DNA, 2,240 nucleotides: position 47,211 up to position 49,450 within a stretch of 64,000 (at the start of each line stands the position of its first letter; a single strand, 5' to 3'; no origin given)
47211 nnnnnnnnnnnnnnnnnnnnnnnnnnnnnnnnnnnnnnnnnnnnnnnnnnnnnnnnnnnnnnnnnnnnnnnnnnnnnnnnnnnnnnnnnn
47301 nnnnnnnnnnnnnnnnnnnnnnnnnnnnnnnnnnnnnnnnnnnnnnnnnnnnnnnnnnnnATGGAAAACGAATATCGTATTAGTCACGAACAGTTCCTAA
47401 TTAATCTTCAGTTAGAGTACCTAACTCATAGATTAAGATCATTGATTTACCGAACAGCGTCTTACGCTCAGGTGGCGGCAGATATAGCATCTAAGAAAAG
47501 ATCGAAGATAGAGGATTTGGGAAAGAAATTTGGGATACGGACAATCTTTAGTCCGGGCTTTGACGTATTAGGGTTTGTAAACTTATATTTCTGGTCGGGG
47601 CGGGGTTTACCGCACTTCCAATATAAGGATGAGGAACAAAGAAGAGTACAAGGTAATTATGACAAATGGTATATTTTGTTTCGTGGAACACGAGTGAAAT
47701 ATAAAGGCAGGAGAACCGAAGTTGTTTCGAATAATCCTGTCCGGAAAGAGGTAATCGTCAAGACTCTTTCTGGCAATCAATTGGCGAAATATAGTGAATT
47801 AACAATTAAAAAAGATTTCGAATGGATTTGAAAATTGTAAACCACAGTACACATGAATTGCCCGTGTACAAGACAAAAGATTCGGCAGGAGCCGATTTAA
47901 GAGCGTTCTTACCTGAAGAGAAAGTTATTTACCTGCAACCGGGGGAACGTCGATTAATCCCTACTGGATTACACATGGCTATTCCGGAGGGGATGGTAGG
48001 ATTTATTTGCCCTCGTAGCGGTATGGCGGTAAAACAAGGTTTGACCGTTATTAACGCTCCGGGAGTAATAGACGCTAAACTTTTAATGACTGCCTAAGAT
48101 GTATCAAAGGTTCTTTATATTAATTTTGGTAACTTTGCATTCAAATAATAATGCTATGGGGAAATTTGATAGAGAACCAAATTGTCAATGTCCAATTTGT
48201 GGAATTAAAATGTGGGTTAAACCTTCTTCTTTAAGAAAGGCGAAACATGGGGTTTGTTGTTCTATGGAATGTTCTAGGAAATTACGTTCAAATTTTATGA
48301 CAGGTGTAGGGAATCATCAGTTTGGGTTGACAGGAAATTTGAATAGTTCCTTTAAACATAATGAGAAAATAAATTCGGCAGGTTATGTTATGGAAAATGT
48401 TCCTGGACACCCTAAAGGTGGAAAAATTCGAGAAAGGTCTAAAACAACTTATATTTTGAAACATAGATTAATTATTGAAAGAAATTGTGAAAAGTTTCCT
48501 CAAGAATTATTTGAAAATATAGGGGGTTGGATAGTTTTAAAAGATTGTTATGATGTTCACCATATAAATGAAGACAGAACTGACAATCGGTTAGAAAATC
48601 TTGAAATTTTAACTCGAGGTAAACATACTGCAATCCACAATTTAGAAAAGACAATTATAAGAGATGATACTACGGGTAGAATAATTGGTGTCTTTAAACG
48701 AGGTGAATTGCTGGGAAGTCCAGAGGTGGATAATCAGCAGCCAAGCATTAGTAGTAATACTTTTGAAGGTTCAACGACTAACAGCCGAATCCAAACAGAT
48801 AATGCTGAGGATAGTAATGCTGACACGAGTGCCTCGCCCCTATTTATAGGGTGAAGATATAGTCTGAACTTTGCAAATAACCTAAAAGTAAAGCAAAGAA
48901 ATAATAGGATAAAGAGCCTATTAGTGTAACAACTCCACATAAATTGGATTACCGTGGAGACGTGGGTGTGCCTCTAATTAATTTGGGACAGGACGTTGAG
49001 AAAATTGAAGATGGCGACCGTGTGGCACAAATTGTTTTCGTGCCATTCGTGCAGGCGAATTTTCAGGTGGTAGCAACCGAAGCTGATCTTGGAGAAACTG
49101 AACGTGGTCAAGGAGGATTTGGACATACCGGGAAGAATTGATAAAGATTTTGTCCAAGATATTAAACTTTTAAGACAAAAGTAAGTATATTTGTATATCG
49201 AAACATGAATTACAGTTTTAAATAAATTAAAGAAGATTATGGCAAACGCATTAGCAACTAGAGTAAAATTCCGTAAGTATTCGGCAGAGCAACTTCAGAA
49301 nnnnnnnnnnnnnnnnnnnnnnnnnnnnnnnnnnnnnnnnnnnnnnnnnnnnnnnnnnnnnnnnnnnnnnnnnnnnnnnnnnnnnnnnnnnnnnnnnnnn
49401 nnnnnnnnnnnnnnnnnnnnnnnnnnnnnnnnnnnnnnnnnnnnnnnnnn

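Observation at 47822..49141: dUTPase gene split by an 870-nt group-I-intron-like element carrying an HNH homing endonuclease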

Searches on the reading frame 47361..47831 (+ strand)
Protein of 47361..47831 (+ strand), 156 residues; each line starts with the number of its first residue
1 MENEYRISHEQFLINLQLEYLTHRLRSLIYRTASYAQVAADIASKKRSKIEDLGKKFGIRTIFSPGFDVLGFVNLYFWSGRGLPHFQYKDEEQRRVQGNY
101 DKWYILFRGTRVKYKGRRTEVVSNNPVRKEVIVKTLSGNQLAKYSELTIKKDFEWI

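Call 36: search_protein_families(library=phrogs, proteins=[window:47361-47831:+], max_evalue=0.00001)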
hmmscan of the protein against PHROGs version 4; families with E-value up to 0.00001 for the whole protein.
window:47361-47831:+ (156 aa): 0 families

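Call 71: search_protein_families(library=pfam, proteins=[window:47361-47831:+], max_evalue=0.001)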
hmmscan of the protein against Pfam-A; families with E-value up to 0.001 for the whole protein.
window:47361-47831:+ (156 aa): 0 families

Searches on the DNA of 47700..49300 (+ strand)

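Call 3: search_rna_families(source=window, start=47700, end=49300, threshold=evalue, max_evalue=10, show_alignments=3)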
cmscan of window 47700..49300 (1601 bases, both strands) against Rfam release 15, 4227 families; matches with E-value up to 10: 1.
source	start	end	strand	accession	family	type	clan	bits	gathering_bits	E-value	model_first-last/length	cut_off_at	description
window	48647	48888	+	RF00028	Intron_gpI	Intron;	-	58.7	50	6.4e-14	1-253/253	no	Group I catalytic intron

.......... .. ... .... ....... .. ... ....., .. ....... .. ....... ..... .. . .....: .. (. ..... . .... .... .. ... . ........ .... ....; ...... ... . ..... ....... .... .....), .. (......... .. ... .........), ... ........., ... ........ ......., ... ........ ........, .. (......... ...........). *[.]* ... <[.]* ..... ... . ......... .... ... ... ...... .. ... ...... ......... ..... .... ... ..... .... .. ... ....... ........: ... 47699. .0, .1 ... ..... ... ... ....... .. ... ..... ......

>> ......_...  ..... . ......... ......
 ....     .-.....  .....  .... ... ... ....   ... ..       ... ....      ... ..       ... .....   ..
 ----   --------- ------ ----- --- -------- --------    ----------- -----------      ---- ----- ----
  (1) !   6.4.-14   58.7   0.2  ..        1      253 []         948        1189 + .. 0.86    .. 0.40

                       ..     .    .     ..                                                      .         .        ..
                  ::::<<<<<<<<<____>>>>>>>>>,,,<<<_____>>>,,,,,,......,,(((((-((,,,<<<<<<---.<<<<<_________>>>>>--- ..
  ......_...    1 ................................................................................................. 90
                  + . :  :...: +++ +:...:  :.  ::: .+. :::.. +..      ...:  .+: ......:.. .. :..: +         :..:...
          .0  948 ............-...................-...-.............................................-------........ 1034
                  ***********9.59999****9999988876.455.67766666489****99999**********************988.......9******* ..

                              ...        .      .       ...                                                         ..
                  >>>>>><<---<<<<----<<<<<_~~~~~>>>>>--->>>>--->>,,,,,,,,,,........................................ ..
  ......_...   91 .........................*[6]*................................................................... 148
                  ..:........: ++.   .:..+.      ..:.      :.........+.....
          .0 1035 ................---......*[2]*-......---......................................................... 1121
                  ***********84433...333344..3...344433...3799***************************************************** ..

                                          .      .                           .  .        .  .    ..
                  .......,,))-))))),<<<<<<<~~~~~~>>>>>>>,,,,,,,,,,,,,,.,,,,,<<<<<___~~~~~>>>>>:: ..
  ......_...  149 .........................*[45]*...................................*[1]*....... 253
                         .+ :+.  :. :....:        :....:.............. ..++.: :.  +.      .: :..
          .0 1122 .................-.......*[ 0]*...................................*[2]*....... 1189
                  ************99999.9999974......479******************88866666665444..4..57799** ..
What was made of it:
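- On Group II intron: The permissive Rfam scan of the region (E up to 10) returns only RF00028 (call 3).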

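Call 63: search_dna_similar(query=window:48680-48946:+, collection=phages, mode=distant, max_rows=40, max_evalue=0.001)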
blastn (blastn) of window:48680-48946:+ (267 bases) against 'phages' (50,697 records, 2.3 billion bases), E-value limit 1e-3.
Records with a match: 56; places in all: 66; records where one place covers at least 80% of the query: 6.
Best place of each record, by identity: 90-95% 16; 80-90% 17; 60-80% 23.
By first word of the organism name: Flavobacterium 22; Staphylococcus 8; Acinetobacter 8; uncultured 6; Bacillus 6; Vibrio 2; CrAssphage 1; Carjivirus 1; bajarodcaudo 1; Xanthomonas 1.
By host as written in the record: - 8; Flavobacterium psychrophilum 950106-1/1 8; Acinetobacter baumannii 1137 5; Flavobacterium psychrophilum strain FPS-D10 3; Bacillus subtilis 3; Staphylococcus sp. 3; Flavobacterium psychrophilum FPS-D15 2; Flavobacterium psychrophilum FPS-D10 2; and 18 more.
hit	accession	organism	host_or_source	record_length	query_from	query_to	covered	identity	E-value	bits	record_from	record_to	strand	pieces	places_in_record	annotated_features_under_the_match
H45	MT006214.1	CrAssphage LMMB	human gut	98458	11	259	93%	79.3%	3e-51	207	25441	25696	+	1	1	HNH endonuclease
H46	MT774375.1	uncultured phage cr50_1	human feces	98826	3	257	96%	73.5%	2e-34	151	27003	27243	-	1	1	putative intron-encoded HNH endonuclease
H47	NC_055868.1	uncultured phage cr50_1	human feces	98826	3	257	96%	73.5%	2e-34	151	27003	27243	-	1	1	HNH endonuclease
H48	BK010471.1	Carjivirus communis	bacterium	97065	11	240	86%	79.8%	1e-49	202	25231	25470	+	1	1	KP06_gp34: putative Dut dUTPase | KP06_gp35: putative intron-encoded HNH endonuclease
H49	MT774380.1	uncultured phage cr1_1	human feces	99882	1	253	95%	72.0%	5e-29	133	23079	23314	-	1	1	putative intron-encoded HNH endonuclease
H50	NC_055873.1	uncultured phage cr1_1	human feces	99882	1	253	95%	72.0%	5e-29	133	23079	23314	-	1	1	HNH endonuclease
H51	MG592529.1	Vibrio phage 1.161.O._10N.261.48.C5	Vibrio lentus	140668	17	101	32%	79.1%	2e-9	68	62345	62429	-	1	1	none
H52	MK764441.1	Flavobacterium phage FPSV-F12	Flavobacterium psychrophilum 950106-1/1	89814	23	102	30%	77.8%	8e-8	63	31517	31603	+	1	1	hypothetical protein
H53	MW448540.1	Flavobacterium phage FPSV-D25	Flavobacterium psychrophilum strain ...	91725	23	102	30%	77.8%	8e-8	63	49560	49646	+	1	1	record has no annotation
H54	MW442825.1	Flavobacterium phage FPSV-D5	Flavobacterium psychrophilum FPS-D15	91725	23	102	30%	77.8%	8e-8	63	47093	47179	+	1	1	record has no annotation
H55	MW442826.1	Flavobacterium phage FPSV-D9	Flavobacterium psychrophilum FPS-D15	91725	23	102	30%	77.8%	8e-8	63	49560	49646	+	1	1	record has no annotation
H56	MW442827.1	Flavobacterium phage FPSV-D12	Flavobacterium psychrophilum FPS-D2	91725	23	102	30%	77.8%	8e-8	63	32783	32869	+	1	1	record has no annotation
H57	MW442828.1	Flavobacterium phage FPSV-D13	Flavobacterium psychrophilum FPS-D10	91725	23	102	30%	77.8%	8e-8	63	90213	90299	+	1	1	record has no annotation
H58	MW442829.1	Flavobacterium phage FPSV-D16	Flavobacterium psychrophilum FPS-D10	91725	23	102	30%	77.8%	8e-8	63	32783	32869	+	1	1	record has no annotation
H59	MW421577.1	Flavobacterium phage FPSV-S30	Flavobacterium psychrophilum strain ...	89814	23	102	30%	77.8%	8e-8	63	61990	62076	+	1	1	record has no annotation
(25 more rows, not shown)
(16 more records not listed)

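Call 64: get_annotated_region(hit=H46, flank=2000)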
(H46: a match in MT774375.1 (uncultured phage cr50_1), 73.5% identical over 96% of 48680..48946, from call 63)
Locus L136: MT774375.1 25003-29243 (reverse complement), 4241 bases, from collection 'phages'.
description: Uncultured phage cr50_1, complete genome.
organism: uncultured phage cr50_1 (NCBI taxid 2772059)
taxonomy: Viruses; Duplodnaviria; Heunggongvirae; Uroviricota; Caudoviricetes; Crassvirales; Suoliviridae; Boorivirinae; Cohcovirus; Cohcovirus hiberniae
host: -; source: human feces; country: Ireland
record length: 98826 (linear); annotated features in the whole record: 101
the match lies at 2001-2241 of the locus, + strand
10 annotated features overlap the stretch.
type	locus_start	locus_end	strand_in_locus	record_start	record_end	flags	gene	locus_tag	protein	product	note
CDS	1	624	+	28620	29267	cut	-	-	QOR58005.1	thymidylate synthase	gp_05202; VOG4561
CDS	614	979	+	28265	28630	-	-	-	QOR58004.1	hypothetical protein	gp_05201; VOG1254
CDS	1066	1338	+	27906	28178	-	-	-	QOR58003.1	dUTPase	gp_05200; Dut dUTPase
CDS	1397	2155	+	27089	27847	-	-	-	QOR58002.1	putative intron-encoded HNH endonuclease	gp_05199; putative intron-encoded HNH endonuclease [crAssphage_NC_024711]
CDS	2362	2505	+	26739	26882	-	-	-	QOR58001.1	dUTPase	gp_05198; Dut dUTPase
CDS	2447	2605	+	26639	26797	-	-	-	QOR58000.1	hypothetical protein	gp_05197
CDS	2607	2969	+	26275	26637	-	-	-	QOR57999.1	transcription factor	gp_05196; Transcription factor (arabinose operon)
CDS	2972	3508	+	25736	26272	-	-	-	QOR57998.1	hypothetical protein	gp_05195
CDS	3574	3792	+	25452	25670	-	-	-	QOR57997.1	hypothetical protein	gp_05194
CDS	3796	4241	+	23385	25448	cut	-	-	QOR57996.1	terminase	gp_05193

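Call 65: get_annotated_region(hit=H49, flank=2000)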
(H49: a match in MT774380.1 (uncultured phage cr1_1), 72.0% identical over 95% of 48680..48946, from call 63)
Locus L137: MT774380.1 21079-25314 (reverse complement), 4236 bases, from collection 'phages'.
description: Uncultured phage cr1_1, complete genome.
organism: uncultured phage cr1_1 (NCBI taxid 2772064)
taxonomy: Viruses; Duplodnaviria; Heunggongvirae; Uroviricota; Caudoviricetes; Crassvirales; Suoliviridae; Boorivirinae; Culoivirus; Culoivirus americanus
host: -; source: human feces; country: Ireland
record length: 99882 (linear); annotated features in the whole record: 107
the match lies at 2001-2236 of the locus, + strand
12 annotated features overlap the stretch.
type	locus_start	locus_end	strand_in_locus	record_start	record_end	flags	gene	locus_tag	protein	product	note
CDS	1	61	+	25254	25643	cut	-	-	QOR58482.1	hypothetical protein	gp_19373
CDS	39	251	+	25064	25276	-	-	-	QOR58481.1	hypothetical protein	gp_19372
CDS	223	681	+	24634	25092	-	-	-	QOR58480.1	hypothetical protein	gp_19371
CDS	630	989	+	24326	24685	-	-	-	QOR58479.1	hypothetical protein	gp_19370; VOG1254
CDS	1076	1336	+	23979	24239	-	-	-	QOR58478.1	dUTPase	gp_19369; Dut dUTPase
CDS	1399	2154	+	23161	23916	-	-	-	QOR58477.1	putative intron-encoded HNH endonuclease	gp_19368; putative intron-encoded HNH endonuclease [crAssphage_NC_024711]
CDS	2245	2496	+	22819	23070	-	-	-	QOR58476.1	dUTPase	gp_19367; Dut dUTPase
CDS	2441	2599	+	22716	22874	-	-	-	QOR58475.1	hypothetical protein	gp_19366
CDS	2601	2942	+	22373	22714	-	-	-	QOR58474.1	hypothetical protein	gp_19365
CDS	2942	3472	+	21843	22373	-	-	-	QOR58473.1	hypothetical protein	gp_19364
CDS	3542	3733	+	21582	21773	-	-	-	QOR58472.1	hypothetical protein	gp_19363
CDS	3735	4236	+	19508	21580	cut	-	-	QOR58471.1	terminase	gp_19362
